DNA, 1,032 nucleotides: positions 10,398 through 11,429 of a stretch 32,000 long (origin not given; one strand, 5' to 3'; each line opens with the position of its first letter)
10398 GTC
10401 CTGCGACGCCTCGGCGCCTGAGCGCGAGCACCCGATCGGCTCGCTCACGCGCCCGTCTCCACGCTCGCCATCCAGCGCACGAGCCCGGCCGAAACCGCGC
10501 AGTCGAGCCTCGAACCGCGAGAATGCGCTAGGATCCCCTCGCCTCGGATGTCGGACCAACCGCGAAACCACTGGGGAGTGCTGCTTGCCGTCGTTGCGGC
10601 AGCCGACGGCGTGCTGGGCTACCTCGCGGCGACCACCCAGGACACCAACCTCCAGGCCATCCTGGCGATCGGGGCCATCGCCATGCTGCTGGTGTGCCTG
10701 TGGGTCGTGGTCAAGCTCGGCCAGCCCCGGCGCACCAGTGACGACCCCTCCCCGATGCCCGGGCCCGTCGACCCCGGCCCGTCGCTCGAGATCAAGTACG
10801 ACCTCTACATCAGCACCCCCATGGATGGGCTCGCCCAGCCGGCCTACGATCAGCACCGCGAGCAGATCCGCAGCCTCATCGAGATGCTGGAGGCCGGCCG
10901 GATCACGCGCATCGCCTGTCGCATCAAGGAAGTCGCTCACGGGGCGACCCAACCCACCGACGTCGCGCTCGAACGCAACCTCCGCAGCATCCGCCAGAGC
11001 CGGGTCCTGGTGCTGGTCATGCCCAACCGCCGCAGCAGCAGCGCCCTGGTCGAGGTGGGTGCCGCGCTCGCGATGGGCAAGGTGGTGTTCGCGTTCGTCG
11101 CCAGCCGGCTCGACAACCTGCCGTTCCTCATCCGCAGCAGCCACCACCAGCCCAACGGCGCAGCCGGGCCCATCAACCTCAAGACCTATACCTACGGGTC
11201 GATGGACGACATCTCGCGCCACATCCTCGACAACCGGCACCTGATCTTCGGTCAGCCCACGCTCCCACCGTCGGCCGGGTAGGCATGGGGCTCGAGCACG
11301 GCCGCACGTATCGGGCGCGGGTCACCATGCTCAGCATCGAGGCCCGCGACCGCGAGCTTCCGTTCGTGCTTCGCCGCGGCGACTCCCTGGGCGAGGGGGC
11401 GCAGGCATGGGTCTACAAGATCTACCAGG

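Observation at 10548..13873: Translationally coupled pair: 2-TM TIR/NDT-like membrane protein + non-RD receptor Ser/Thr kinase with Cys-rich ectodomain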

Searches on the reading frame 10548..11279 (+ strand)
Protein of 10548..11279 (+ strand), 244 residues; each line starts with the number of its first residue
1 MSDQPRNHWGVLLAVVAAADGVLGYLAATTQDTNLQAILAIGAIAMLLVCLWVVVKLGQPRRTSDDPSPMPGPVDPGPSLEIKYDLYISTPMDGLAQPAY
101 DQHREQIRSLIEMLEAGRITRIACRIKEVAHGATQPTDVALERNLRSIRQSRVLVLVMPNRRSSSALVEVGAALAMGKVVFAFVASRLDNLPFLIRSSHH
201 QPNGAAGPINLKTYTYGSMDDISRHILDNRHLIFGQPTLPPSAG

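Call 3: search_protein_families(library=pfam, proteins=[window:10548-11279:+], max_evalue=10)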
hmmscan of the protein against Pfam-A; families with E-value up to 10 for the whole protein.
window:10548-11279:+ (244 aa): 7 families
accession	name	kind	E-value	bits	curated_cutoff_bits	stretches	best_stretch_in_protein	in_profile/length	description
PF05014.21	Nuc_deoxyrib_tr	-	5e-06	27.1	28.8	1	99-186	12-99/117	Nucleoside 2-deoxyribosyltransferase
PF15891.11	Nuc_deoxyri_tr2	-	0.0005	20.8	30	1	109-182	21-100/105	Nucleoside 2-deoxyribosyltransferase like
PF01547.30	SBP_bac_1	-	0.043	14.2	26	1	15-114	201-300/307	Bacterial extracellular solute-binding protein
PF18306.6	LDcluster4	-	0.2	11.7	26.3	1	136-184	79-124/151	SLOG cluster4 family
PF05378.19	Hydant_A_N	-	0.23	11.6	25.2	1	104-151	36-77/176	Hydantoinase/oxoprolinase N-terminal region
PF19744.4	DUF6232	-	0.69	10.8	27.4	1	126-185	20-75/117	Family of unknown function (DUF6232)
PF06305.16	LapA_dom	-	2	8.8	28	1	38-57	26-45/64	Lipopolysaccharide assembly protein A domain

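Call 4: search_protein_families(library=padloc, proteins=[window:10548-11279:+], max_evalue=10)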
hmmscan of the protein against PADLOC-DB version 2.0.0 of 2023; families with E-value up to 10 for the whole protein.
window:10548-11279:+ (244 aa): 0 families

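Call 5: search_protein_families(library=ncbifam, proteins=[window:10548-11279:+], max_evalue=10)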
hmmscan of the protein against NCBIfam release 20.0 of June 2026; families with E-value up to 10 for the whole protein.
window:10548-11279:+ (244 aa): 0 families

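Call 6: find_homologous_proteins(query=window:10548-11279:+, max_evalue=0.001)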
Query window:10548-11279:+ (244 aa): 2 proteins with E <= 0.001 among 3772 candidates.
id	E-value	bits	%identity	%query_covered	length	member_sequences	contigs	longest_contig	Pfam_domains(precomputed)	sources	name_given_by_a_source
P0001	4.9e-157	539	100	100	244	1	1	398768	PF05014.22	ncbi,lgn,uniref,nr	ncbi:hypothetical protein [Paraliomyxa miuraensis]|uniref:hypothetical protein n=1 Tax=Paraliomyxa m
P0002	1.2e-78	282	60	97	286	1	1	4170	PF05014.22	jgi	jgi:nucleoside 2-deoxyribosyltransferase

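Call 8: find_encoding_contigs(protein=P0002, flank=10000)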
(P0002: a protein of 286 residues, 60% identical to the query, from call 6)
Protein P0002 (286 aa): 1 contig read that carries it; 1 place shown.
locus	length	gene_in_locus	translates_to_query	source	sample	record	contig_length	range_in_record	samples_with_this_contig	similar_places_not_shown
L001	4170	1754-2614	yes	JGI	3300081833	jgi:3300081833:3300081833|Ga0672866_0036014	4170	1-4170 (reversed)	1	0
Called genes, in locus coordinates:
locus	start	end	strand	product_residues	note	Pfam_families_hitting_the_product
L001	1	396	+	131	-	?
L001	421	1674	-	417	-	PF01979:Amidohydro_1, PF07969:Amidohydro_3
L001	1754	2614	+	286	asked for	PF05014:Nuc_deoxyrib_tr (weak)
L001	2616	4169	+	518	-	?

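Call 14: search_solved_structures(query=A1, max_evalue=10, show_alignments=4)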
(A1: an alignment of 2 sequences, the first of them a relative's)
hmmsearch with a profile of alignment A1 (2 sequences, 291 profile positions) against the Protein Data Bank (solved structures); distinct sequences matched with E-value up to 10: 4.
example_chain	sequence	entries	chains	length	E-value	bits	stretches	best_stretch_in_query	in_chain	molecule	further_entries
4jen_A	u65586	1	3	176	0.012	18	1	146-251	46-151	CMP N-GLYCOSIDASE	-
7s0r_A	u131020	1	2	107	0.089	15.1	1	104-167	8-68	C protein beta antigen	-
3tj4_A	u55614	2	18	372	1.5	11.1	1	25-73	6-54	Mandelate racemase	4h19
7rkc_A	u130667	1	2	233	3.2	10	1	151-195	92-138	D_3_633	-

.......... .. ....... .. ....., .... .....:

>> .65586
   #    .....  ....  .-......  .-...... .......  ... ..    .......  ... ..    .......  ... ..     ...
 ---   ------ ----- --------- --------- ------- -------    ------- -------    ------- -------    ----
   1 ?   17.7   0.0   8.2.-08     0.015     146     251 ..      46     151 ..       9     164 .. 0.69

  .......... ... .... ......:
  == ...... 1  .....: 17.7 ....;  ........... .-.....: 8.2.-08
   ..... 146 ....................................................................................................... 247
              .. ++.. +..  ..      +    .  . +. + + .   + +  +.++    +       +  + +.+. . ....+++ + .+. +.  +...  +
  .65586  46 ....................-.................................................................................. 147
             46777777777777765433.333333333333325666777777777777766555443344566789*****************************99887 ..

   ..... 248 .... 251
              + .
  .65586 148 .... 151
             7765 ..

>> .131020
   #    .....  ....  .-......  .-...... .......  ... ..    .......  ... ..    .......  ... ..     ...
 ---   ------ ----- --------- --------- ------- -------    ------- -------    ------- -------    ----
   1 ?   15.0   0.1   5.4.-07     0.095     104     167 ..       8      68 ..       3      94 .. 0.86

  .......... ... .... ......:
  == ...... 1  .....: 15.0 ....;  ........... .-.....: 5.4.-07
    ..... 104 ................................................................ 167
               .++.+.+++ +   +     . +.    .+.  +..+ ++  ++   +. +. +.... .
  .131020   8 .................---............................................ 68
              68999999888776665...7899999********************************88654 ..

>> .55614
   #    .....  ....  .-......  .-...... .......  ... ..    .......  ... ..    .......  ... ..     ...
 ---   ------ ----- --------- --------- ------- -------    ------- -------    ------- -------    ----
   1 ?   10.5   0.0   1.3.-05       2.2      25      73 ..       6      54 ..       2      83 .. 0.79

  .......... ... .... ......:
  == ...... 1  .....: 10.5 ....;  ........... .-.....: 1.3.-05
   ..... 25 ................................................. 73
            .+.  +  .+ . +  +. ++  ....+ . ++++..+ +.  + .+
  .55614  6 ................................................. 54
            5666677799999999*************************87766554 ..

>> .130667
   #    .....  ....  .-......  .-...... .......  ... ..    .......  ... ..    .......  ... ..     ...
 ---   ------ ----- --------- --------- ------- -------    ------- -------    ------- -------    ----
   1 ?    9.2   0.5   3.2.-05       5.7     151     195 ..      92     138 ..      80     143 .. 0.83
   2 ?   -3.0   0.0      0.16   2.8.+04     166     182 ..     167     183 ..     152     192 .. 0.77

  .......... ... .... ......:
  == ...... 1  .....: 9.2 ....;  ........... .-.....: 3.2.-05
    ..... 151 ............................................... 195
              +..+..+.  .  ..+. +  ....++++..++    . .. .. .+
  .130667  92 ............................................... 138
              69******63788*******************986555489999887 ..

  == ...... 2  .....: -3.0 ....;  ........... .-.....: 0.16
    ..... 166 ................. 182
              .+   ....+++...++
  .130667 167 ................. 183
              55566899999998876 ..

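Call 16: search_protein_representatives(alignment_id=A1)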
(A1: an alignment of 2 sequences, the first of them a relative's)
Query: 2 sequences, 291 profile positions. Proteins with E-value up to 0.001 (for the whole library): 478; up to 1e-10: 89; up to 1e-30: 2. The best 150 are listed.
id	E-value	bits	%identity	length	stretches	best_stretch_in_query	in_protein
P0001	4.2e-149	511.8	-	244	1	42-291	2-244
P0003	3.5e-31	124.8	-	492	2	49-246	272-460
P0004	4.0e-30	121.3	-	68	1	222-289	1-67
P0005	1.2e-24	103.3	-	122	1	38-151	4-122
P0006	2.2e-23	99.2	-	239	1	55-282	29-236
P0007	3.1e-22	95.4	-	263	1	52-281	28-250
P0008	8.7e-22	94.0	-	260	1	45-245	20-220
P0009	1.2e-21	93.5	-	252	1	59-245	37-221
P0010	2.1e-20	89.4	-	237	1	58-283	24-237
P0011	2.6e-19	85.8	-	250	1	127-276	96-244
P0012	5.8e-19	84.7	-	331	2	119-271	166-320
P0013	1.1e-18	83.8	-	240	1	53-282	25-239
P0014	1.3e-18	83.5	-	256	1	51-271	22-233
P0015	5.9e-18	81.4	-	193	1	121-247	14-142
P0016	1.2e-17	80.4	-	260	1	60-284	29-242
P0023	3.9e-16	75.4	-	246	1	43-282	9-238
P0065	4.3e-12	62.1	-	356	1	131-282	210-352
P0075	1.9e-11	60.0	-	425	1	127-244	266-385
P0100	3.7e-10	55.8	-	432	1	123-277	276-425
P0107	7.6e-10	54.8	-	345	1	128-279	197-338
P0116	1.2e-09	54.1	-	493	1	128-276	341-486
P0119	1.7e-09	53.6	-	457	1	122-281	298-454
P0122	1.9e-09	53.4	-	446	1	119-245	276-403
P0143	7.1e-09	51.6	-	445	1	125-245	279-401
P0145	8.0e-09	51.4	-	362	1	129-243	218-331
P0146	9.8e-09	51.1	-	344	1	127-244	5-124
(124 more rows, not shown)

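Call 23: find_related_loci(query=A3, collection=genome_contigs, flank=6000)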
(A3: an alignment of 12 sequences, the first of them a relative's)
Query A3 (244 aa) in genome_contigs; peptide patterns used: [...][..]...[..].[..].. (x = any residue, [..] = any of these).
10 stretches matched a pattern; 3 encode a relative of the query (tblastn E <= 1e-3); 3 distinct loci.
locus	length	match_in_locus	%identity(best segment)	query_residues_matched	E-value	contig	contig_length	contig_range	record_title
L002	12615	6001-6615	29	11-234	1e-19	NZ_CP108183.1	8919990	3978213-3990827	Streptomyces sp. NBC_00133 chromosome, complete genome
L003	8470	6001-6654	29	10-233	7e-17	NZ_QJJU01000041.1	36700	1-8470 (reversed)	Mycolicibacterium moriokaense strain GAS496 Ga0206403_141, whole genome shotgun sequence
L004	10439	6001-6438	25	81-226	3e-7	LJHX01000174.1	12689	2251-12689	Alpha proteobacterium AAP81b AAP81b_Contigs_174, whole genome shotgun sequence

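Call 26: find_homologous_proteins(query=A2, max_evalue=0.00001)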
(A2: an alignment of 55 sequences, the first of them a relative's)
Query A2 (55 sequences) (244 aa, profile of the alignment): 4 proteins with E <= 0.00001 among 8000 candidates.
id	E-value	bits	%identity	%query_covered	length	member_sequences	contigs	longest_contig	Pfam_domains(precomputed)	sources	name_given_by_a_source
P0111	1.1e-64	236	23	80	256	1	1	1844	-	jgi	jgi:hypothetical protein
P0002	7.0e-51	191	60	97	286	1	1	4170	PF05014.22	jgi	jgi:nucleoside 2-deoxyribosyltransferase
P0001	4.1e-49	185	100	100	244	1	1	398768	PF05014.22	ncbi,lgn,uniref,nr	ncbi:hypothetical protein [Paraliomyxa miuraensis]|uniref:hypothetical protein n=1 Tax=Paraliomyxa m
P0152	6.9e-48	181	27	48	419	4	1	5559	PF05057.21,PF12697.14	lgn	-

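Call 27: find_encoding_contigs(protein=P0006, flank=6000, max_places=4)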
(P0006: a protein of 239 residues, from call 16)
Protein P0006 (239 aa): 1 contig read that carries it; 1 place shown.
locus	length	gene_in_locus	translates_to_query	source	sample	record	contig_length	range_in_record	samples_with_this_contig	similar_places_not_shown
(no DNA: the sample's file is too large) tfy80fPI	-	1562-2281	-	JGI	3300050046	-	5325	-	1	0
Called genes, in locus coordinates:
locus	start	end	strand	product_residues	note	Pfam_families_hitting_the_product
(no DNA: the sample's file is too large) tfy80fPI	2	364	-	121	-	?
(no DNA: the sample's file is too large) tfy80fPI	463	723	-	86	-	-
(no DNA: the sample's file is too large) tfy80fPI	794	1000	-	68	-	-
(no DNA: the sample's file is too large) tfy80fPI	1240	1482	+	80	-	-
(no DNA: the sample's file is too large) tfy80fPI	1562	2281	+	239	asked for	-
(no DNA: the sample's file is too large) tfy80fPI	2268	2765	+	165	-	PF02464:CinA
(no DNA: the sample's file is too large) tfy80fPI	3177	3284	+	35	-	-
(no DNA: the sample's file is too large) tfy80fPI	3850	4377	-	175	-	-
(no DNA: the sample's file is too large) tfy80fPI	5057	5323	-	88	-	?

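Call 28: find_encoding_contigs(protein=P0152, flank=6000, max_places=4)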
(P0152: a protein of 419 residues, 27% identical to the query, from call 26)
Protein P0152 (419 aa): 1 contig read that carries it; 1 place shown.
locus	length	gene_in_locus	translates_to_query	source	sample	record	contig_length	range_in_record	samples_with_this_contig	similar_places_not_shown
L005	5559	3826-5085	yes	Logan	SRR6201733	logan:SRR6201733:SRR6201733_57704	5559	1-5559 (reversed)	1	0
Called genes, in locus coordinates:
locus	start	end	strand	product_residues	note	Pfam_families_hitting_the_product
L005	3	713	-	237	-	?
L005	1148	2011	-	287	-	-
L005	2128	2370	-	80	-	PF06568:YjiS-like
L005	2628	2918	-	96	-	PF00216:Bac_DNA_binding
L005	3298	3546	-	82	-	-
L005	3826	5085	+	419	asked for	PF05057:DUF676 (weak), PF12697:Abhydrolase_6 (weak)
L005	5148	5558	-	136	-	?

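Call 29: predict_structure(alignment_id=A2)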
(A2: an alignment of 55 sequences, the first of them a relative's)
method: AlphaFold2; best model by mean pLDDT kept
length: 244 residues; sequences in the alignment: 55
mean_pLDDT: 84.2   pTM: 0.66
mean pLDDT of the five models: 84.2, 83.2, 83.0, 83.0, 82.8
residues with pLDDT >= 90: 141; 70-90: 57; 50-70: 24; < 50: 22
segments of 3 or more residues with pLDDT < 50: 1-5, 62-76
pLDDT, mean of each block of 10 residues (from residue 1): 56 87 93 95 92 84 46 58 96 92 96 96 82 75 94 95 91 94 94 87 70 96 96 69 51
secondary structure, 60 per line:
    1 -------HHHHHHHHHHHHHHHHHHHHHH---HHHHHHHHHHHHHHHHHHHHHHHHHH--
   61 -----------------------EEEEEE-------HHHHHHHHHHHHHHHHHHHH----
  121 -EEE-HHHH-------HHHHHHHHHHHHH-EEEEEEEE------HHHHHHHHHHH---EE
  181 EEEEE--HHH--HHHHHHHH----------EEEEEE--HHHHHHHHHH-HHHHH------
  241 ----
elements in order: H8-29 H33-58 E84-89 H97-116 E122-124 H126-129 H137-149 E151-158 H165-175 E179-185 H193-200 E211-216 H219-228 H230-234

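Call 31: find_encoding_contigs(protein=P0007, flank=6000, max_places=4)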
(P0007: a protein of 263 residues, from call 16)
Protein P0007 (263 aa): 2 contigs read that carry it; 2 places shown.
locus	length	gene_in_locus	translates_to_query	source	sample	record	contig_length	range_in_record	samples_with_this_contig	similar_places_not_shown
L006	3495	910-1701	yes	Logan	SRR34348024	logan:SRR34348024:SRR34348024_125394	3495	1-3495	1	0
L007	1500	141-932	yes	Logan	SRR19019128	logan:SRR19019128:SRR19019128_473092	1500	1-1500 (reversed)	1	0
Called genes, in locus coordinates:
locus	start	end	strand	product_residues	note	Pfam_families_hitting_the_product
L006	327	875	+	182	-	-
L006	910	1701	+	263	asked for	-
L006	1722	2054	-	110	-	PF03992:ABM (weak)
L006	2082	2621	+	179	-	PF01872:RibD_C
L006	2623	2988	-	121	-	PF07784:DUF1622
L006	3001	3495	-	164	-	?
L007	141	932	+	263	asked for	-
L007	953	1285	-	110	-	PF03992:ABM (weak)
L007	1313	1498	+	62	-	?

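Call 32: find_encoding_contigs(protein=P0010, flank=6000, max_places=4)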
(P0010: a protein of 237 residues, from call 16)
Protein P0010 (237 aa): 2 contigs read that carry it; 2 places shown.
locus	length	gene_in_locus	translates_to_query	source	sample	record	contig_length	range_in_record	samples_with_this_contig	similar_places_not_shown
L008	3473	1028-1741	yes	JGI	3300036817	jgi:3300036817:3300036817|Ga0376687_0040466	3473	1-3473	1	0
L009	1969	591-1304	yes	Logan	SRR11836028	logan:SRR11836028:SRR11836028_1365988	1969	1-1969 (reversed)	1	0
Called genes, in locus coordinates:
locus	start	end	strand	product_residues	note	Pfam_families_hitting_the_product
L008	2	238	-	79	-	?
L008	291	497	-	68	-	-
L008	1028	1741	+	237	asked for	-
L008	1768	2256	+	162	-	PF02464:CinA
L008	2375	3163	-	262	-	PF01149:Fapy_DNA_glyco, PF06831:H2TH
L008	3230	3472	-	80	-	?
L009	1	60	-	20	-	?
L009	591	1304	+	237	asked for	-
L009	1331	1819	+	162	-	PF02464:CinA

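Call 33: fold_search(model_id=the predicted structure, library=pdb)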
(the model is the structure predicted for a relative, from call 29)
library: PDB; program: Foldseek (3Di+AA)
matches with E <= 10: 996; with E <= 0.001: 14
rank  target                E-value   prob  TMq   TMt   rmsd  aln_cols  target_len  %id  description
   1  8pqr_A                4.0e-05  1.00  0.41  0.62   5.4       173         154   17  Nucleoside 2'deoxyribosyltransferase from Chroococcidiopsis thermalis PCC 7203 WT bound to DAD_Immucillin-H (released 2024-02-21)
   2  9i9q_A                1.4e-04  1.00  0.39  0.67   4.7       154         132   18  Crystal structure of DNPH1 bound by compound 2. (released 2025-11-12)
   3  8pqs_D                1.4e-04  1.00  0.39  0.59   5.3       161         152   17  Nucleoside 2'deoxyribosyltransferase from Chroococcidiopsis thermalis PCC 7203 E88A Mutant (released 2024-02-21)
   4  8pqr_D                1.5e-04  1.00  0.39  0.59   5.4       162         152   17  Nucleoside 2'deoxyribosyltransferase from Chroococcidiopsis thermalis PCC 7203 WT bound to DAD_Immucillin-H (released 2024-02-21)
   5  9i57_A                1.8e-04  1.00  0.42  0.68   4.3       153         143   18  Crystal structure of DNPH1 bound by compound 39. (released 2025-11-12)
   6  8pqq_D                1.9e-04  1.00  0.42  0.63   5.2       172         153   17  Nucleoside 2'deoxyribosyltransferase from Chroococcidiopsis thermalis PCC 7203 E88Q Mutant bound to Clofarabine (released 2024-02-21)
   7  8pqs_A                3.9e-04  1.00  0.39  0.60   5.3       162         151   17  Nucleoside 2'deoxyribosyltransferase from Chroococcidiopsis thermalis PCC 7203 E88A Mutant (released 2024-02-21)
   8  8qc0_B                4.4e-04  1.00  0.39  0.59   5.5       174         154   17  Nucleoside 2'deoxyribosyltransferase from Chroococcidiopsis thermalis PCC 7203 WT ribosylated (released 2024-02-21)
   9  4jen_B                5.3e-04  1.00  0.42  0.79   3.7       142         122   18  Structure of Clostridium botulinum CMP N-glycosidase, BcmB (released 2013-09-11)
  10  8rpt_B                5.6e-04  1.00  0.44  0.71   4.2       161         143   16  Crystal structure of human DNPH1 mutant- D80A (released 2024-11-20)
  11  8qc0_A                6.7e-04  1.00  0.40  0.61   5.5       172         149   17  Nucleoside 2'deoxyribosyltransferase from Chroococcidiopsis thermalis PCC 7203 WT ribosylated (released 2024-02-21)
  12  9ia6_C                7.6e-04  1.00  0.39  0.69   4.9       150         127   17  Crystal structure of DNPH1 bound by compound 3. (released 2025-11-12)
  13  4ohb                  8.6e-04  1.00  0.51  0.75   4.2       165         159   20  Crystal structure of MilB E103A in complex with 5-hydroxymethylcytidine 5'-monophosphate (hmCMP) from Streptomyces rimof (released 2014-06-25)
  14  9i6e_A                9.7e-04  1.00  0.40  0.64   4.9       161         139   17  Crystal structure of DNPH1 bound by compound 5. (released 2025-11-12)
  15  9i9q_C                1.2e-03  1.00  0.40  0.75   4.3       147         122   17  Crystal structure of DNPH1 bound by compound 2. (released 2025-11-12)
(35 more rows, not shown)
